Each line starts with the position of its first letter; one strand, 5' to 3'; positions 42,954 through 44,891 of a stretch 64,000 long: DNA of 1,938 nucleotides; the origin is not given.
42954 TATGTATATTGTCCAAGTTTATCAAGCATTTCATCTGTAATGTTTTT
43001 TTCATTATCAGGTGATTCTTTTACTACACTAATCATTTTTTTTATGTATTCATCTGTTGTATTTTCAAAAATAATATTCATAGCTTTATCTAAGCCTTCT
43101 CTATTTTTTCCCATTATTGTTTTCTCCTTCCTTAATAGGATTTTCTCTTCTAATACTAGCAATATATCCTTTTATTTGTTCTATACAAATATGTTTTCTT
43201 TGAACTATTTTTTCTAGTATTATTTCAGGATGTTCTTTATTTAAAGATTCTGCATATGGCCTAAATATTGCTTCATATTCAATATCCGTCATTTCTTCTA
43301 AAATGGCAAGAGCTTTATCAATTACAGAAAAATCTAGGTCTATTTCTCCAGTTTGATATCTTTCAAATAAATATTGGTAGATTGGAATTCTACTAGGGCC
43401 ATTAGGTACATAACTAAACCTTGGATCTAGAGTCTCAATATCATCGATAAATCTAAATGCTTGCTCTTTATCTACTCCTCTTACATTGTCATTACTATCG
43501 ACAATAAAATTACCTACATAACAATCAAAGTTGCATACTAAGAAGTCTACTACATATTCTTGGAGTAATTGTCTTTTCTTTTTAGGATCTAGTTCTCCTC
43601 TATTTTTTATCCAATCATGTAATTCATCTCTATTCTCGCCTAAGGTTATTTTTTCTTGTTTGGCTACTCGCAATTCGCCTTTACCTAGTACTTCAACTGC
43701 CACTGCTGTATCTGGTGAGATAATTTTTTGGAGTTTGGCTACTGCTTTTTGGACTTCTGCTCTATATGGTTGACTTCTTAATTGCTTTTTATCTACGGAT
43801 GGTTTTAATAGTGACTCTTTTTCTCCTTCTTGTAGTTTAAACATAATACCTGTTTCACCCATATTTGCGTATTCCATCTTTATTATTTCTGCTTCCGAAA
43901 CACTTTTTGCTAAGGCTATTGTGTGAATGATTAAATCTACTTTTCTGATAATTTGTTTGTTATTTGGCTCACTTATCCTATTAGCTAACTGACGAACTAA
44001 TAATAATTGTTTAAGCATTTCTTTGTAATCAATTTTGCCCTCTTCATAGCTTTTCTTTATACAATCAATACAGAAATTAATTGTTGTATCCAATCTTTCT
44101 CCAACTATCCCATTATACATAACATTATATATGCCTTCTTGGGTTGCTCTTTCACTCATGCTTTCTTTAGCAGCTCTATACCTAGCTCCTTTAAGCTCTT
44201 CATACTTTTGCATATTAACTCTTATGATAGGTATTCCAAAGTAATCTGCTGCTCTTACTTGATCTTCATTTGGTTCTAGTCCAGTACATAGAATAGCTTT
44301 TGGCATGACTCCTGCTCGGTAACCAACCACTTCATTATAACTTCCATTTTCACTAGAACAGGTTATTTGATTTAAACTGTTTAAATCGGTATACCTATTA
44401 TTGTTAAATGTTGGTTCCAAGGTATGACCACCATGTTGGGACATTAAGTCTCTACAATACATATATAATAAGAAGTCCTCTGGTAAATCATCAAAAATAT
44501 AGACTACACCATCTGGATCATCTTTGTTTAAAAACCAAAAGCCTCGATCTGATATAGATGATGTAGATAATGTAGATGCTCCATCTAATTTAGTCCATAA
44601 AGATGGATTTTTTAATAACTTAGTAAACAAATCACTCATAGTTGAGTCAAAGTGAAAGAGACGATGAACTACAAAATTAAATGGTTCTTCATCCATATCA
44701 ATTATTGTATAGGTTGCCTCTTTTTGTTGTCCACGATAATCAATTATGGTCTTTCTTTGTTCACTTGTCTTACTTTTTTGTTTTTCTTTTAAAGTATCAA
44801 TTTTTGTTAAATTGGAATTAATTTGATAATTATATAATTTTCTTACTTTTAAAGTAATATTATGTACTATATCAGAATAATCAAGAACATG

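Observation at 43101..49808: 2235-aa cytoplasmic giant: helical repeat arrays ending in a type-II PI4-kinase-like catalytic core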

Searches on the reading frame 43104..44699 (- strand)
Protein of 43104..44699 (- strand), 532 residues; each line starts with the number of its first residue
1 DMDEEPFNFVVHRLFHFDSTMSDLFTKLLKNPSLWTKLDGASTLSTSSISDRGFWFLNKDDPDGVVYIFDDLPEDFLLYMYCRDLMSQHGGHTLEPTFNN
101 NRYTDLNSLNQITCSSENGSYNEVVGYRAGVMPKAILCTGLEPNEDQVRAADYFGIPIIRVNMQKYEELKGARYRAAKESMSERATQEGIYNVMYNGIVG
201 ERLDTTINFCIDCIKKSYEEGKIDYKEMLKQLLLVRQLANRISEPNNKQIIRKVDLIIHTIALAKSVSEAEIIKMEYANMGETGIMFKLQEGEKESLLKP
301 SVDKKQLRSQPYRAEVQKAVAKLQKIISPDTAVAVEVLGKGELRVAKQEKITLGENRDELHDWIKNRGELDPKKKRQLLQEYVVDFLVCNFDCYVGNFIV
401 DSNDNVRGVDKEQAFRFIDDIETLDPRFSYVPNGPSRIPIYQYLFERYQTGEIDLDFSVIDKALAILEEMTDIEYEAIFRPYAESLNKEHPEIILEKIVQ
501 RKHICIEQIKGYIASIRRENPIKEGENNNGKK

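Call 13: find_homologous_proteins(query=window:43104-44699:-, max_evalue=0.01)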
Query seq(532 aa) (532 aa): 8 proteins with E <= 0.01 among 8000 candidates.
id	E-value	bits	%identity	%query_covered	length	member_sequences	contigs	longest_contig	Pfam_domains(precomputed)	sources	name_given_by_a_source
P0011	3.2e-204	698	59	97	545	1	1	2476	-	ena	-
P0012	5.2e-63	232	44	49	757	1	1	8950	-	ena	-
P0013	2.5e-61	226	43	50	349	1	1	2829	-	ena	-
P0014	1.8e-47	180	32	70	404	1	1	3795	-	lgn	-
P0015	9.6e-39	152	37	46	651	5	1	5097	-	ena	-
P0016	7.2e-26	109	39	38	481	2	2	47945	-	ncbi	-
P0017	8.9e-26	109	33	45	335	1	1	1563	-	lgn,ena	-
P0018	3.0e-23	101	37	36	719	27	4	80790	-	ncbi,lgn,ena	-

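Call 15: search_protein_families(library=pfam, proteins=[P0012, P0014, P0015, P0016, P0017, P0018], max_evalue=0.1)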
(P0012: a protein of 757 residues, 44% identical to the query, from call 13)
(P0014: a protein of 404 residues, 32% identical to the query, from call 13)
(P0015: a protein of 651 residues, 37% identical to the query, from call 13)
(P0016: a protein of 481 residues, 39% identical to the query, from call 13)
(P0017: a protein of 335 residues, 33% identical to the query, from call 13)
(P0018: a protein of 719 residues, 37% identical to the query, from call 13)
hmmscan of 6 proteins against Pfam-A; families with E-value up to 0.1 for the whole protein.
P0012 (757 aa): 1 family
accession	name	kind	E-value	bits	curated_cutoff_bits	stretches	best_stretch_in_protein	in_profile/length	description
PF01676.23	Metalloenzyme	-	0.081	12.9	24.3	0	404-498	62-158/252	Metalloenzyme superfamily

P0014 (404 aa): 1 family
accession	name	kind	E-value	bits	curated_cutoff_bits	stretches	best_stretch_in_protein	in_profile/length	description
PF08321.18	PPP5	-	0.037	14.6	23.5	1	213-262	34-80/93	PPP5 TPR repeat region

P0015 (651 aa): 0 families

P0016 (481 aa): 0 families

P0017 (335 aa): 0 families

P0018 (719 aa): 1 family
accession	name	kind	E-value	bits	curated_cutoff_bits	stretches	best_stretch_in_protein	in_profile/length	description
PF00454.33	PI3_PI4_kinase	-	0.024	15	27.1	1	65-104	132-172/241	Phosphatidylinositol 3- and 4-kinase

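Call 16: list_cluster_members(proteins=[P0016, P0018, P0009, P0001])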
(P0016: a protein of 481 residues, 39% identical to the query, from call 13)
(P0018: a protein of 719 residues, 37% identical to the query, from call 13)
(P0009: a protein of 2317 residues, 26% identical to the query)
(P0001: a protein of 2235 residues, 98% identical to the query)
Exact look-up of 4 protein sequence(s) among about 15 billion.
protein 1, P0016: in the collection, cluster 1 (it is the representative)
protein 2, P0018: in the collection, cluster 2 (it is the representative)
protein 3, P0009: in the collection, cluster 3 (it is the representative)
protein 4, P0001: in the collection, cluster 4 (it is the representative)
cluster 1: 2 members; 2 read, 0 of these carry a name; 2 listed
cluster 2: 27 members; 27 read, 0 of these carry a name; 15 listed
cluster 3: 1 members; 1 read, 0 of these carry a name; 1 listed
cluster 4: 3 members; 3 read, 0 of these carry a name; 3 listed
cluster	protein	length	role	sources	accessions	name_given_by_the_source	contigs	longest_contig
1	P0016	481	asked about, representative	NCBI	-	-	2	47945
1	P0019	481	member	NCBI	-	-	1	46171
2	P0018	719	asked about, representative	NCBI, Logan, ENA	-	-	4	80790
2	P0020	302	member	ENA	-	-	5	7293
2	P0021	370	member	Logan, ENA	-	-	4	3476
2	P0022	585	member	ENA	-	-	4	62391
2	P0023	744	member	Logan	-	-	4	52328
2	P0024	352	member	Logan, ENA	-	-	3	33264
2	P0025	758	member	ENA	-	-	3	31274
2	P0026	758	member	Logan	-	-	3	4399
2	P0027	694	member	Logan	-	-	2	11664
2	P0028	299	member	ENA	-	-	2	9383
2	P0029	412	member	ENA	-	-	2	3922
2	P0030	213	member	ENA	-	-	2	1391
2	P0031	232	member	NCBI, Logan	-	-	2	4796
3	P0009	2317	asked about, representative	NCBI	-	-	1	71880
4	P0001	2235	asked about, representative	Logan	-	-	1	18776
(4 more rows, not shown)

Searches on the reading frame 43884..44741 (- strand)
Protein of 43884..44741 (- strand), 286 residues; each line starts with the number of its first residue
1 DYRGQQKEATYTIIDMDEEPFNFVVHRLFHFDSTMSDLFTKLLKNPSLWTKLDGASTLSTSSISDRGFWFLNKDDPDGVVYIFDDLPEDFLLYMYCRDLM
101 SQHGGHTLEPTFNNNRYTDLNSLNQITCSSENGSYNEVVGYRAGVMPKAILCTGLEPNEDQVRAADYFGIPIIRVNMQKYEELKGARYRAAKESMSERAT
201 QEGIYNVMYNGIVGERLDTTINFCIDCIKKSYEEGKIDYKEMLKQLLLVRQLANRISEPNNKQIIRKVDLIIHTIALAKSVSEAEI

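Call 34: predict_structure(alignment_id=A3)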
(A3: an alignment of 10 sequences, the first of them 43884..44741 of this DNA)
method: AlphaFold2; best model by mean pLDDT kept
length: 286 residues; sequences in the alignment: 10
mean_pLDDT: 67.1   pTM: 0.62
mean pLDDT of the five models: 67.1, 66.8, 64.5, 58.5, 57.8
residues with pLDDT >= 90: 49; 70-90: 105; 50-70: 56; < 50: 76
segments of 3 or more residues with pLDDT < 50: 53-70, 87-143
pLDDT, mean of each block of 10 residues (from residue 1): 76 78 59 61 72 38 35 67 57 32 34 36 31 34 66 86 89 82 81 91 81 73 94 94 92 68 82 88 70
secondary structure, 60 per line:
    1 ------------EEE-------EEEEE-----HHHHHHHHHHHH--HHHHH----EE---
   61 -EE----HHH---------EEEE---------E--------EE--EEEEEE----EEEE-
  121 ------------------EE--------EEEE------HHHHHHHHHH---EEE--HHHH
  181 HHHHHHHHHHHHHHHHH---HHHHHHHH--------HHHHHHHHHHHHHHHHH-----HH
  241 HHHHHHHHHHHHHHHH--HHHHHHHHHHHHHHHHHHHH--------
elements in order: E13-15 E23-27 H33-44 H47-51 E80-83 E106-111 E116-119 E149-152 H159-168 E172-174 H177-197 H201-208 H217-233 H239-256 H259-278

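Call 36: search_protein_families(library=pfam, alignment_id=A3, max_evalue=10)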
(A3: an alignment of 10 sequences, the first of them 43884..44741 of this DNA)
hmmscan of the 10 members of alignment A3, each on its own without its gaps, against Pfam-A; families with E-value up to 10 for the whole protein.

A. member 1, window:43884-44741:- (286 aa): 1 family
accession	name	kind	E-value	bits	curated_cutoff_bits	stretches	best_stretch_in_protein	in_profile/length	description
PF22980.2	Myb_DNA-bind_8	-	0.12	12.2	27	1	218-241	2-24/50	Myb-like DNA-binding domain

B. families by the number of members that match (of 10 scanned): 6 families
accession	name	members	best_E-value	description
PF10552.14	ORF6C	1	0.034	ORF6C domain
PF12674.12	Zn_ribbon_2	1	0.11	Putative zinc ribbon domain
PF22980.2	Myb_DNA-bind_8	1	0.12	Myb-like DNA-binding domain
PF20379.3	DUF6674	1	0.28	Family of unknown function (DUF6674)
PF01846.25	FF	1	0.34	FF domain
PF15927.10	Casc1_N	1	3.2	Cancer susceptibility candidate 1 N-terminus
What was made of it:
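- On ADP-ribosyltransferases (for the mid domain; suggested by an H-R / S-T-S / N-E pattern): No ART Pfam hit at E<=10 in any of 10 members (call 36).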

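Call 37: search_solved_structures(query=A3, max_evalue=10, show_alignments=2)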
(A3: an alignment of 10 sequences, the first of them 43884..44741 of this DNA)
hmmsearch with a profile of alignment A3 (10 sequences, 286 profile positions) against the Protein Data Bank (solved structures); distinct sequences matched with E-value up to 10: 3.
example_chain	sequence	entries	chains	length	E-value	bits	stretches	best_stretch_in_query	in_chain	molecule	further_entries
9l08_A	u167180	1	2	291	0.15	14.3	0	207-243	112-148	Covalently Connected Cytochrome c555 trimer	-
4c5j_A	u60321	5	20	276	0.47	12.7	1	91-167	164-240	PHOSPHOMETHYLPYRIMIDINE KINASE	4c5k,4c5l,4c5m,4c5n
6y07_A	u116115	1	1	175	6.1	9.1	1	219-281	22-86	sohair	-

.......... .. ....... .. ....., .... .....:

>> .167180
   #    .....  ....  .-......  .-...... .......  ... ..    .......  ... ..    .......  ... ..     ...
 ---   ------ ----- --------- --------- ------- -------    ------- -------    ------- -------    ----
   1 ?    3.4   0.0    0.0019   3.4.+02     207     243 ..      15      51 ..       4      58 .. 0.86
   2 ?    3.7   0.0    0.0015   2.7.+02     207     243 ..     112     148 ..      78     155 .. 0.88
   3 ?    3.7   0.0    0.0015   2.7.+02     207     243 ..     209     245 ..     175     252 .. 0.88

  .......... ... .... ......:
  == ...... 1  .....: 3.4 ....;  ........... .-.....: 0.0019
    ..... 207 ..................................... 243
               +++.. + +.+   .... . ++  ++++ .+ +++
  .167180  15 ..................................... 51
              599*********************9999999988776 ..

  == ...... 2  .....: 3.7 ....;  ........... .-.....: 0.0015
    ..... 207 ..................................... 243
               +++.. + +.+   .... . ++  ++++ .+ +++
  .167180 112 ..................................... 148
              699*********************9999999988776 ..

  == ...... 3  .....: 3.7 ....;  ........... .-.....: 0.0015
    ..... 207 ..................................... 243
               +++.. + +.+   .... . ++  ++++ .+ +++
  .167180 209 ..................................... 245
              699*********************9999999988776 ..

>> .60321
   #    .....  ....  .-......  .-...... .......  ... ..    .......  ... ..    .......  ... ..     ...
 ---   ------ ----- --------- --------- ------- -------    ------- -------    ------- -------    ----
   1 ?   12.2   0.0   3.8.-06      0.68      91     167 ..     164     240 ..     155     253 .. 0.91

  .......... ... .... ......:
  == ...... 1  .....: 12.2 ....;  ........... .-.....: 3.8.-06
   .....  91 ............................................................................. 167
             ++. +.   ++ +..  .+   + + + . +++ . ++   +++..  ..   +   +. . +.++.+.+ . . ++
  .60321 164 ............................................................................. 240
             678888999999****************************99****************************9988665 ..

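Call 39: find_homologous_proteins(query=A3, max_evalue=0.01)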
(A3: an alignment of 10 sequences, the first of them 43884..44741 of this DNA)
Query A3 (10 sequences) (286 aa, profile of the alignment): 3 proteins with E <= 0.01 among 4577 candidates.
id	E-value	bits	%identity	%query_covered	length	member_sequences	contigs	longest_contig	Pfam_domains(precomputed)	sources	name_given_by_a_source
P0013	8.5e-117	407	42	95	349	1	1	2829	-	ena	-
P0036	1.0e-79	286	49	73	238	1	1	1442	-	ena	-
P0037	2.2e-43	166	53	41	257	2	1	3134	-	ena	-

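Call 41: fold_search(model_id=the predicted structure, library=pdb)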
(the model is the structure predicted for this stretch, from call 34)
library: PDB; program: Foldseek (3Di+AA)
matches with E <= 10: 678; with E <= 0.001: 0
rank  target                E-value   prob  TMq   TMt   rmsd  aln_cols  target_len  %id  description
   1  9k7t_A                8.5e-02  0.90  0.18  0.45   7.9        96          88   16  Crystal structure of designed zinc-induced homotetramer C4-Zn1-HEHE-1 (released 2025-10-29)
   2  7msk_A                1.1e-01  0.47  0.22  0.16  15.7       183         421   12  ThuS glycosin S-glycosyltransferase (released 2022-04-13)
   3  4bt8_B                1.6e-01  0.23  0.17  0.20  13.2       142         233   13  CRYSTAL STRUCTURE OF THE APO FORM OF N-TERMINAL DOMAIN AND PEPTIDE SUBSTRATE BINDING DOMAIN OF PROLYL-4 HYDROXYLASE TY (released 2013-10-09)
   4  7msp_B                1.8e-01  0.25  0.20  0.18  16.6       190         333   13  SunS glycosin S-glycosyltransferase (released 2022-04-13)
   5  9hre_A                2.2e-01  0.47  0.20  0.38   6.2       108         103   12  Peptide-substrate-binding (PSB) domain of human type I collagen prolyl 4-hydroxylase complexed with Pro-Hyp-Gly-Pro-Al (released 2025-09-24)
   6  2pqn_A                2.4e-01  0.30  0.15  0.28  11.5       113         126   10  Crystal structure of yeast Fis1 complexed with a fragment of yeast Mdv1 (released 2007-11-06)
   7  2v5f_A                2.6e-01  0.38  0.18  0.36   6.3        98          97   10  Crystal structure of wild type peptide-binding domain of human type I collagen prolyl 4-hydroxylase. (released 2009-11-17)
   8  9hpq_C                2.6e-01  0.28  0.17  0.32   7.4        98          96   14  Peptide-substrate-binding (PSB) domain of human type I collagen prolyl 4-hydroxylase complexed with Pro-Pro-Gly-Pro-Ar (released 2025-09-24)
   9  8gaa_A                3.1e-01  0.75  0.25  0.34   4.6       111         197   16  C6HR1_4r: Extendable repeat protein hexamer (released 2023-08-30)
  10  5o09_1C               3.2e-01  0.69  0.25  0.29   5.2       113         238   13  BtubABC mini microtubule (released 2017-07-19)
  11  8ah2_A                3.2e-01  0.23  0.17  0.19  14.0       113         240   16  Crystal structure of human 14-3-3 zeta fused to the NPM1 peptide including phosphoserine-48 (released 2022-09-14)
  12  5o01_A                3.4e-01  0.66  0.25  0.28   5.3       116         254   13  Crystal structure of BtubC (BKLC) from P. vanneervenii (released 2017-07-19)
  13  9dze_A                3.6e-01  0.51  0.25  0.23   7.9       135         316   16  Computationally Designed Bifaceted Protein Nanomaterial pD5-14 (released 2024-10-30)
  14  3j8b_A                3.8e-01  0.75  0.26  0.17   5.4       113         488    9  Model of the human eIF3 PCI-MPN octamer docked into the 43S-HCV IRES EM map (released 2014-10-22)
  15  9hpq_B                3.8e-01  0.41  0.19  0.40   6.7       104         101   15  Peptide-substrate-binding (PSB) domain of human type I collagen prolyl 4-hydroxylase complexed with Pro-Pro-Gly-Pro-Ar (released 2025-09-24)
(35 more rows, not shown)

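Call 58: search_protein_families(library=phrogs, proteins=[window:43884-44741:-], max_evalue=0.01)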
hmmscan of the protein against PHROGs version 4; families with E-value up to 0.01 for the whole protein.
window:43884-44741:- (286 aa): 0 families
